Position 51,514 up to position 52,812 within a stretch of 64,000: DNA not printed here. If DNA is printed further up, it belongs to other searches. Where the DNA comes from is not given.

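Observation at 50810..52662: MhpF/MhpE-type acylating aldehyde dehydrogenase + aldolase pair embedded in the sugar cluster next to the ThDP enzyme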

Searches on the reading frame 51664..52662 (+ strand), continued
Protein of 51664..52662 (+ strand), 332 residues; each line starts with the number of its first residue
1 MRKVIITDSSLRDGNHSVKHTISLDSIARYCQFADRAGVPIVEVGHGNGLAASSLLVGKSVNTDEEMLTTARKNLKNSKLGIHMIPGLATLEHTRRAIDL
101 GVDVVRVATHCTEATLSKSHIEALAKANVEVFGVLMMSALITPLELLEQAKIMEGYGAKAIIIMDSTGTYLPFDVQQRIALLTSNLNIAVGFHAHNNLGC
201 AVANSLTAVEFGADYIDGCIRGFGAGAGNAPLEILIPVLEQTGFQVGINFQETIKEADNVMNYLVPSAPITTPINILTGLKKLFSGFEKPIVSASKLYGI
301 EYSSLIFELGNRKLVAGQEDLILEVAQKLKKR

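Call 40: get_annotated_region(hit=H6, flank=6000)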
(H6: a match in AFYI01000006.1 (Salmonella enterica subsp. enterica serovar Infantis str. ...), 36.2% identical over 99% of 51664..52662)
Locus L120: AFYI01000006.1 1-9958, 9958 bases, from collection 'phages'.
description: Salmonella enterica subsp. enterica serovar Infantis str. SARB27 SEENIN0B_Contig0.6, whole genome shotgun sequence.
organism: Salmonella enterica subsp. enterica serovar Infantis str. SARB27 (NCBI taxid 596155)
taxonomy: Bacteria; Pseudomonadati; Pseudomonadota; Gammaproteobacteria; Enterobacterales; Enterobacteriaceae; Salmonella
host: Homo sapiens; source: -; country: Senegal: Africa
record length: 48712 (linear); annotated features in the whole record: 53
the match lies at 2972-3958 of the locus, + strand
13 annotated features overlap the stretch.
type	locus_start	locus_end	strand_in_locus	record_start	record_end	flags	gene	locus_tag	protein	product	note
rRNA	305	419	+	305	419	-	-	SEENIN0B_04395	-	5S ribosomal RNA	-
CDS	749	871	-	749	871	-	-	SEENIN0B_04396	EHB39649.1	hypothetical protein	-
CDS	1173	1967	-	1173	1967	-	-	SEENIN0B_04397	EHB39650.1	transcriptional regulator, IclR family protein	KEGG: hiq:CGSHiGG_08780 1.1e-21 araD; L-ribulose-5-phosphate 4-epimerase; Psort location: Cytoplasmic, score: 8.96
CDS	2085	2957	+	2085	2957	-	-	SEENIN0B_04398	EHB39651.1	acetaldehyde dehydrogenase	KEGG: mta:Moth_1776 2.6e-98 acetaldehyde dehydrogenase K04073; Psort location: Cytoplasmic, score: 8.96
CDS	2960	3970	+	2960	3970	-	-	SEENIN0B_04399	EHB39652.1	4-hydroxy-2-oxovalerate aldolase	KEGG: mta:Moth_1775 1.4e-113 4-hydroxy-2-ketovalerate aldolase; K01666 4-hydroxy 2-oxovalerate aldolase; Psort ...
CDS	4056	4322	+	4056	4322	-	-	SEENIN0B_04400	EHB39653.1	SAF domain protein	KEGG: pto:PTO0044 1.0e-14 altronate hydrolase K01685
CDS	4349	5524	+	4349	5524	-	-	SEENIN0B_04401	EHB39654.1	D-galactarate dehydratase / Altronate hydrolase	KEGG: dal:Dalk_0173 7.8e-81 altronate dehydratase K01685; Psort location: Cytoplasmic, score: 8.96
CDS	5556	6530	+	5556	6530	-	-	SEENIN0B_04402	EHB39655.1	putative 2-keto-3-deoxygluconate transporter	KEGG: mta:Moth_1349 0.0031 hppA; membrane-bound proton-translocating pyrophosphatase K01507; Psort location: ...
CDS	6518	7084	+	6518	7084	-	-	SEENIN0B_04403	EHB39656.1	dihydrodipicolinate synthetase family protein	KEGG: cdf:CD3000 3.0e-40 putative dihydrodipicolinate synthase K01714; Psort location: Cytoplasmic, score: 9.97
CDS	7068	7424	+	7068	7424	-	-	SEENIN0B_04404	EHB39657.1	hypothetical protein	KEGG: cff:CFF8240_1063 1.5e-20 dihydrodipicolinate synthase, putative K01714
CDS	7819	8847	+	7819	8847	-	-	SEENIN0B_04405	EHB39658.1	UDP-N-acetylenolpyruvoylglucosamine reductase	KEGG: stt:t3489 4.8e-184 murB; UDP-N-acetylenolpyruvoylglucosamine reductase K00075; Psort location: Cytoplasmic, ...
CDS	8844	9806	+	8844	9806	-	-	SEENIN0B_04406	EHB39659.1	biotin-[acetyl-CoA-carboxylase] ligase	KEGG: sed:SeD_A4546 1.6e-167 biotin--protein ligase K03524; Psort location: Cytoplasmic, score: 9.97; locus tag in ...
CDS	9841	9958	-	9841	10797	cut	-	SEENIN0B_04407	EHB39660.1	pantothenate kinase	KEGG: sec:SC4027 2.6e-167 coaA; pantothenate kinase K00867; Psort location: Cytoplasmic, score: 8.96; locus tag in ...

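Call 49: find_encoding_contigs(protein=P0001, flank=3000, max_places=6)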
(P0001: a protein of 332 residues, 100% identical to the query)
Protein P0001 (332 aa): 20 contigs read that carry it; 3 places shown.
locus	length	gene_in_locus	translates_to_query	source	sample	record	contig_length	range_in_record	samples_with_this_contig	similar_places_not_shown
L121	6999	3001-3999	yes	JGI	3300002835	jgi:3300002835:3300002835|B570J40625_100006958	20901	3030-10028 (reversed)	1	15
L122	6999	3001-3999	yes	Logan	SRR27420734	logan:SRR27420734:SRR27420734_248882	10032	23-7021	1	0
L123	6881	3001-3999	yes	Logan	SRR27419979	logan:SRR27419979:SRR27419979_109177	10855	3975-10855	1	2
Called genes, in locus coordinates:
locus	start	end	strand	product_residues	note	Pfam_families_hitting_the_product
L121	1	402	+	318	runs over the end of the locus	PF01073:3Beta_HSD, PF01370:Epimerase, PF04321:RmlD_sub_bind, PF16363:GDP_Man_Dehyd, PF07993:NAD_binding_4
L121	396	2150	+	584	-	PF02776:TPP_enzyme_N, PF00205:TPP_enzyme_M, PF02775:TPP_enzyme_C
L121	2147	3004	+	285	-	PF01118:Semialdhyde_dh (weak), PF09290:AcetDehyd-dimer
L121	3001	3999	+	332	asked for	PF00682:HMGL-like, PF07836:DmpG_comm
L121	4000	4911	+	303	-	PF01073:3Beta_HSD (faint), PF01370:Epimerase, PF04321:RmlD_sub_bind (weak), PF07993:NAD_binding_4 (faint), PF16363:GDP_Man_Dehyd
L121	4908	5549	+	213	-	PF05050:Methyltransf_21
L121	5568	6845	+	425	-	PF00535:Glycos_transf_2 (weak)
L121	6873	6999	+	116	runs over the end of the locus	-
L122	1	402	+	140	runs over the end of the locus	?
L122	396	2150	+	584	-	PF02776:TPP_enzyme_N, PF00205:TPP_enzyme_M, PF02775:TPP_enzyme_C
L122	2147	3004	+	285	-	PF01118:Semialdhyde_dh (weak), PF09290:AcetDehyd-dimer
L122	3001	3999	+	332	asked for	PF00682:HMGL-like, PF07836:DmpG_comm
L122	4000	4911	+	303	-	PF01073:3Beta_HSD (faint), PF01370:Epimerase, PF04321:RmlD_sub_bind (weak), PF07993:NAD_binding_4 (faint), PF16363:GDP_Man_Dehyd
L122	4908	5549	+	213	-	PF05050:Methyltransf_21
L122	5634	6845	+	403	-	-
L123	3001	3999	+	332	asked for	PF00682:HMGL-like, PF07836:DmpG_comm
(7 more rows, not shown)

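Call 52: search_protein_families(library=pfam, proteins=[L046:2208-3287:+, L046:3295-4341:+, L046:4351-5124:+, L046:4971-6221:+, L046:6208-7257:+, L046:11008-12060:+, L046:12136-13443:+, L046:13716-14828:+, L046:14922-16421:+, L046:17184-18320:+], max_evalue=0.00001)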
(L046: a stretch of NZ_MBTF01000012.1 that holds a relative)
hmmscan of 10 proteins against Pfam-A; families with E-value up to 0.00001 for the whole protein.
L046:2208-3287:+ (359 aa): 0 families

L046:3295-4341:+ (348 aa): 3 families
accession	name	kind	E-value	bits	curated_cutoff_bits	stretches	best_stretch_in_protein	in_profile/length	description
PF00970.30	FAD_binding_6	-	1.3e-16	61.2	21.1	1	7-102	2-97/99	Oxidoreductase FAD-binding domain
PF00175.26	NAD_binding_1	-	2.4e-13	51.1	22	1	119-227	3-108/109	Oxidoreductase NAD-binding domain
PF00111.32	Fer2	-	5.7e-13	49.1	21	1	264-337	1-76/77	2Fe-2S iron-sulfur cluster binding domain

L046:4351-5124:+ (257 aa): 2 families
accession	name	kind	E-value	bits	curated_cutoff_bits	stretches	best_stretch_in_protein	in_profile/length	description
PF00483.29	NTP_transferase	-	2.4e-19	70.3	21.2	1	2-206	1-194/245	Nucleotidyl transferase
PF12804.13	NTP_transf_3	-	6.1e-06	26.9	27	1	3-56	1-49/160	MobA-like NTP transferase domain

L046:4971-6221:+ (416 aa): 4 families
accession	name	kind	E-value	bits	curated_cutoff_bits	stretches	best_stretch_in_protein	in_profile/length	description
PF16363.11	GDP_Man_Dehyd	-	3.5e-31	109.3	27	1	68-380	2-329/332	GDP-mannose 4,6 dehydratase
PF01370.27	Epimerase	-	3.8e-27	95.7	20.9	1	66-305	1-230/240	NAD dependent epimerase/dehydratase family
PF02719.21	Polysacc_synt_2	-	8.6e-15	55.1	20.2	1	66-284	1-201/293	Polysaccharide biosynthesis protein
PF04321.23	RmlD_sub_bind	-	1.1e-08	35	27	1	65-225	2-139/287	RmlD substrate binding domain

L046:6208-7257:+ (349 aa): 5 families
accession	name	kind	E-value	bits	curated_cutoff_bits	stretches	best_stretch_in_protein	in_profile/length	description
PF01370.27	Epimerase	-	8.3e-44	150.2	20.9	1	29-274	1-240/240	NAD dependent epimerase/dehydratase family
PF16363.11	GDP_Man_Dehyd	-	3.6e-29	102.7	27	1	30-342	1-331/332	GDP-mannose 4,6 dehydratase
PF07993.18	NAD_binding_4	-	1.7e-13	50.8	20.1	1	95-207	85-204/258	Male sterility protein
PF01073.25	3Beta_HSD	-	1.2e-12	47.9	22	1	30-214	1-185/280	3-beta hydroxysteroid dehydrogenase/isomerase family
PF02719.21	Polysacc_synt_2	-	5e-06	26.3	20.2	0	29-149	1-128/293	Polysaccharide biosynthesis protein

L046:11008-12060:+ (350 aa): 4 families
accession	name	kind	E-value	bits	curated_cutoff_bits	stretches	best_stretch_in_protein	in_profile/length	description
PF01370.27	Epimerase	-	6.1e-36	124.5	20.9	1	32-279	1-240/240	NAD dependent epimerase/dehydratase family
PF16363.11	GDP_Man_Dehyd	-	2.1e-28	100.2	27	1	33-344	1-332/332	GDP-mannose 4,6 dehydratase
PF07993.18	NAD_binding_4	-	8.7e-15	55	20.1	1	97-216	84-208/258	Male sterility protein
PF01073.25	3Beta_HSD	-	2.6e-13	50.1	22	1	33-267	1-229/280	3-beta hydroxysteroid dehydrogenase/isomerase family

L046:12136-13443:+ (435 aa): 1 family
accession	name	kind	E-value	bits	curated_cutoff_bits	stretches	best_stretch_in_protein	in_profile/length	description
PF01041.23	DegT_DnrJ_EryC1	-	3.5e-98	329.6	19.8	1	44-430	5-359/360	DegT/DnrJ/EryC1/StrS aminotransferase family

L046:13716-14828:+ (370 aa): 2 families
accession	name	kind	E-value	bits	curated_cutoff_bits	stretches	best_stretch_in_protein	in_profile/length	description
PF16363.11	GDP_Man_Dehyd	-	1.3e-150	501.9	27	1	5-344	1-332/332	GDP-mannose 4,6 dehydratase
PF01370.27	Epimerase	-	5.9e-76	255.5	20.9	1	4-251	1-240/240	NAD dependent epimerase/dehydratase family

L046:14922-16421:+ (499 aa): 3 families
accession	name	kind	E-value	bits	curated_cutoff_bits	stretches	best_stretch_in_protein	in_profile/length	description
PF01943.22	Polysacc_synt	-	3.5e-14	53.3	28.2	1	26-299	11-272/274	Polysaccharide biosynthesis protein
PF13440.11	Polysacc_synt_3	-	2.7e-12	47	23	1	93-331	46-275/293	Polysaccharide biosynthesis protein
PF01554.23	MatE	-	6e-07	29.7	24.9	1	35-176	10-151/161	MatE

L046:17184-18320:+ (378 aa): 6 families
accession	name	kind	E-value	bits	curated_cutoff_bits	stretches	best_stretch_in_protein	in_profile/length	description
PF01370.27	Epimerase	-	8.2e-46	156.8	20.9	2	3-139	1-128/240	NAD dependent epimerase/dehydratase family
PF16363.11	GDP_Man_Dehyd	-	1.8e-39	136.5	27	2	4-135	1-136/332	GDP-mannose 4,6 dehydratase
PF01073.25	3Beta_HSD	-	1.6e-19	70.4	22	1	4-134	1-122/280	3-beta hydroxysteroid dehydrogenase/isomerase family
PF07993.18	NAD_binding_4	-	1.8e-13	50.7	20.1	1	5-267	1-257/258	Male sterility protein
PF02719.21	Polysacc_synt_2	-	6.7e-12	45.6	20.2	0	3-127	1-127/293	Polysaccharide biosynthesis protein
PF04321.23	RmlD_sub_bind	-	2.9e-08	33.6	27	0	1-109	1-85/287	RmlD substrate binding domain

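Call 53: search_protein_families(library=pfam, proteins=[L054:928-2187:+, L054:2258-3028:+, L054:3013-4095:+, L054:4114-5439:+, L054:5452-6294:+, L054:6291-8087:+, L054:7928-9022:+, L054:11014-12102:+, L054:12843-14183:+, L054:14299-15234:+], max_evalue=0.00001)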
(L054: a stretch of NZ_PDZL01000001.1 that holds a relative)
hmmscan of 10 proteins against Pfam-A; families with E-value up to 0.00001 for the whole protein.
L054:928-2187:+ (419 aa): 2 families
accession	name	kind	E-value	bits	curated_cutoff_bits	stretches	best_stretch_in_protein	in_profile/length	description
PF13807.11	GNVR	-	7.8e-11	42.2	27.7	1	318-387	10-79/82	G-rich domain on putative tyrosine kinase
PF02706.20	Wzz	-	3.6e-10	40.5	25.5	1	30-127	1-89/91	Chain length determinant protein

L054:2258-3028:+ (256 aa): 2 families
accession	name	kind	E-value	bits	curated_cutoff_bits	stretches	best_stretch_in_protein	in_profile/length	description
PF00483.29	NTP_transferase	-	4.5e-22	79.3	21.2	1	2-210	1-204/245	Nucleotidyl transferase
PF12804.13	NTP_transf_3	-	2.2e-08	34.9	27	1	3-56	1-49/160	MobA-like NTP transferase domain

L054:3013-4095:+ (360 aa): 3 families
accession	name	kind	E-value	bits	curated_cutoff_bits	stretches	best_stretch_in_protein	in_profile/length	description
PF16363.11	GDP_Man_Dehyd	-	3.1e-31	109.5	27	1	18-332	2-331/332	GDP-mannose 4,6 dehydratase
PF01370.27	Epimerase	-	5.8e-27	95.1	20.9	1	16-252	1-227/240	NAD dependent epimerase/dehydratase family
PF02719.21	Polysacc_synt_2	-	1.2e-13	51.4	20.2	1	62-142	55-134/293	Polysaccharide biosynthesis protein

L054:4114-5439:+ (441 aa): 3 families
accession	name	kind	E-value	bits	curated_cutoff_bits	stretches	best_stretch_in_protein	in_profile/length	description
PF01041.23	DegT_DnrJ_EryC1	-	4.4e-102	342.4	19.8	1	53-427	10-353/360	DegT/DnrJ/EryC1/StrS aminotransferase family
PF00266.25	Aminotran_5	-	2.8e-06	27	21.5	0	69-200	46-180/371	Aminotransferase class-V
PF00155.27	Aminotran_1_2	-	6.8e-06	25.9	19.7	0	66-195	42-185/361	Aminotransferase class I and II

L054:5452-6294:+ (280 aa): 1 family
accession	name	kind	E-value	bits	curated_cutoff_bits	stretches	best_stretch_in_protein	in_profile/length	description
PF03328.21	HpcH_HpaI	-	6.6e-30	104.5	25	1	26-250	3-219/221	HpcH/HpaI aldolase/citrate lyase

L054:6291-8087:+ (598 aa): 3 families
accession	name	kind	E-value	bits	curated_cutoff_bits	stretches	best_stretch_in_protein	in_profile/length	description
PF02776.23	TPP_enzyme_N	-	3.1e-35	120.9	26.8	1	4-107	2-105/119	Thiamine pyrophosphate enzyme, N-terminal TPP binding domain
PF00205.28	TPP_enzyme_M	-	8.7e-30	103.7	30.4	1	200-329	1-129/137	Thiamine pyrophosphate enzyme, central domain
PF02775.26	TPP_enzyme_C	-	3.7e-29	101.9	21.9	1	398-549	1-151/151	Thiamine pyrophosphate enzyme, C-terminal TPP binding domain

L054:7928-9022:+ (364 aa): 1 family
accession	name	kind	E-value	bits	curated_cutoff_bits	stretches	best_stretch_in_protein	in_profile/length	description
PF01370.27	Epimerase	-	1.1e-14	54.9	20.9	1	57-278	2-227/240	NAD dependent epimerase/dehydratase family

L054:11014-12102:+ (362 aa): 4 families
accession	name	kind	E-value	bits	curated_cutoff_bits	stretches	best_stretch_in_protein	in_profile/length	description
PF01370.27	Epimerase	-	3.1e-29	102.5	20.9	1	31-276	1-240/240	NAD dependent epimerase/dehydratase family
PF16363.11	GDP_Man_Dehyd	-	6.2e-18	65.8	27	1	33-340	2-331/332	GDP-mannose 4,6 dehydratase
PF07993.18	NAD_binding_4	-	9e-09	35.3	20.1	0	102-212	90-207/258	Male sterility protein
PF01073.25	3Beta_HSD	-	1.9e-07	30.9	22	1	32-263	1-228/280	3-beta hydroxysteroid dehydrogenase/isomerase family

L054:12843-14183:+ (446 aa): 0 families

L054:14299-15234:+ (311 aa): 1 family
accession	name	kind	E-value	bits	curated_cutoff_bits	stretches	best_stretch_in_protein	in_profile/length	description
PF00535.33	Glycos_transf_2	-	2.5e-12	47.5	23.3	1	5-115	2-111/168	Glycosyl transferase family 2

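Call 55: search_protein_families(library=phrogs, proteins=[window:51664-52662:+], max_evalue=0.00001)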
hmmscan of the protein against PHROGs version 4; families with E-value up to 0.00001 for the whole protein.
window:51664-52662:+ (332 aa): 0 families

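Call 67: search_solved_structures(query=window:51664-52662:+, max_evalue=1e-60, show_alignments=4)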
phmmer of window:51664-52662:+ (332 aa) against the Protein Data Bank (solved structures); distinct sequences matched with E-value up to 1e-60: 4.
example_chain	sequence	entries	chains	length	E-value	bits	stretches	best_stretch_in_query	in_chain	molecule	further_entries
8ih7_A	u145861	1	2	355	6.8e-73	248.6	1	2-330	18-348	4-hydroxy-2-oxovalerate aldolase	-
4jn6_A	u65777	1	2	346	5.8e-71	242.3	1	4-331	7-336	4-hydroxy-2-oxovalerate aldolase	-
1nvm_A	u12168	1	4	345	1.1e-66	228.3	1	2-328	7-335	4-hydroxy-2-oxovalerate aldolase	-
4lrs_A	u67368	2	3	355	1.4e-65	224.7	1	3-330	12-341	4-hydroxy-2-oxovalerate aldolase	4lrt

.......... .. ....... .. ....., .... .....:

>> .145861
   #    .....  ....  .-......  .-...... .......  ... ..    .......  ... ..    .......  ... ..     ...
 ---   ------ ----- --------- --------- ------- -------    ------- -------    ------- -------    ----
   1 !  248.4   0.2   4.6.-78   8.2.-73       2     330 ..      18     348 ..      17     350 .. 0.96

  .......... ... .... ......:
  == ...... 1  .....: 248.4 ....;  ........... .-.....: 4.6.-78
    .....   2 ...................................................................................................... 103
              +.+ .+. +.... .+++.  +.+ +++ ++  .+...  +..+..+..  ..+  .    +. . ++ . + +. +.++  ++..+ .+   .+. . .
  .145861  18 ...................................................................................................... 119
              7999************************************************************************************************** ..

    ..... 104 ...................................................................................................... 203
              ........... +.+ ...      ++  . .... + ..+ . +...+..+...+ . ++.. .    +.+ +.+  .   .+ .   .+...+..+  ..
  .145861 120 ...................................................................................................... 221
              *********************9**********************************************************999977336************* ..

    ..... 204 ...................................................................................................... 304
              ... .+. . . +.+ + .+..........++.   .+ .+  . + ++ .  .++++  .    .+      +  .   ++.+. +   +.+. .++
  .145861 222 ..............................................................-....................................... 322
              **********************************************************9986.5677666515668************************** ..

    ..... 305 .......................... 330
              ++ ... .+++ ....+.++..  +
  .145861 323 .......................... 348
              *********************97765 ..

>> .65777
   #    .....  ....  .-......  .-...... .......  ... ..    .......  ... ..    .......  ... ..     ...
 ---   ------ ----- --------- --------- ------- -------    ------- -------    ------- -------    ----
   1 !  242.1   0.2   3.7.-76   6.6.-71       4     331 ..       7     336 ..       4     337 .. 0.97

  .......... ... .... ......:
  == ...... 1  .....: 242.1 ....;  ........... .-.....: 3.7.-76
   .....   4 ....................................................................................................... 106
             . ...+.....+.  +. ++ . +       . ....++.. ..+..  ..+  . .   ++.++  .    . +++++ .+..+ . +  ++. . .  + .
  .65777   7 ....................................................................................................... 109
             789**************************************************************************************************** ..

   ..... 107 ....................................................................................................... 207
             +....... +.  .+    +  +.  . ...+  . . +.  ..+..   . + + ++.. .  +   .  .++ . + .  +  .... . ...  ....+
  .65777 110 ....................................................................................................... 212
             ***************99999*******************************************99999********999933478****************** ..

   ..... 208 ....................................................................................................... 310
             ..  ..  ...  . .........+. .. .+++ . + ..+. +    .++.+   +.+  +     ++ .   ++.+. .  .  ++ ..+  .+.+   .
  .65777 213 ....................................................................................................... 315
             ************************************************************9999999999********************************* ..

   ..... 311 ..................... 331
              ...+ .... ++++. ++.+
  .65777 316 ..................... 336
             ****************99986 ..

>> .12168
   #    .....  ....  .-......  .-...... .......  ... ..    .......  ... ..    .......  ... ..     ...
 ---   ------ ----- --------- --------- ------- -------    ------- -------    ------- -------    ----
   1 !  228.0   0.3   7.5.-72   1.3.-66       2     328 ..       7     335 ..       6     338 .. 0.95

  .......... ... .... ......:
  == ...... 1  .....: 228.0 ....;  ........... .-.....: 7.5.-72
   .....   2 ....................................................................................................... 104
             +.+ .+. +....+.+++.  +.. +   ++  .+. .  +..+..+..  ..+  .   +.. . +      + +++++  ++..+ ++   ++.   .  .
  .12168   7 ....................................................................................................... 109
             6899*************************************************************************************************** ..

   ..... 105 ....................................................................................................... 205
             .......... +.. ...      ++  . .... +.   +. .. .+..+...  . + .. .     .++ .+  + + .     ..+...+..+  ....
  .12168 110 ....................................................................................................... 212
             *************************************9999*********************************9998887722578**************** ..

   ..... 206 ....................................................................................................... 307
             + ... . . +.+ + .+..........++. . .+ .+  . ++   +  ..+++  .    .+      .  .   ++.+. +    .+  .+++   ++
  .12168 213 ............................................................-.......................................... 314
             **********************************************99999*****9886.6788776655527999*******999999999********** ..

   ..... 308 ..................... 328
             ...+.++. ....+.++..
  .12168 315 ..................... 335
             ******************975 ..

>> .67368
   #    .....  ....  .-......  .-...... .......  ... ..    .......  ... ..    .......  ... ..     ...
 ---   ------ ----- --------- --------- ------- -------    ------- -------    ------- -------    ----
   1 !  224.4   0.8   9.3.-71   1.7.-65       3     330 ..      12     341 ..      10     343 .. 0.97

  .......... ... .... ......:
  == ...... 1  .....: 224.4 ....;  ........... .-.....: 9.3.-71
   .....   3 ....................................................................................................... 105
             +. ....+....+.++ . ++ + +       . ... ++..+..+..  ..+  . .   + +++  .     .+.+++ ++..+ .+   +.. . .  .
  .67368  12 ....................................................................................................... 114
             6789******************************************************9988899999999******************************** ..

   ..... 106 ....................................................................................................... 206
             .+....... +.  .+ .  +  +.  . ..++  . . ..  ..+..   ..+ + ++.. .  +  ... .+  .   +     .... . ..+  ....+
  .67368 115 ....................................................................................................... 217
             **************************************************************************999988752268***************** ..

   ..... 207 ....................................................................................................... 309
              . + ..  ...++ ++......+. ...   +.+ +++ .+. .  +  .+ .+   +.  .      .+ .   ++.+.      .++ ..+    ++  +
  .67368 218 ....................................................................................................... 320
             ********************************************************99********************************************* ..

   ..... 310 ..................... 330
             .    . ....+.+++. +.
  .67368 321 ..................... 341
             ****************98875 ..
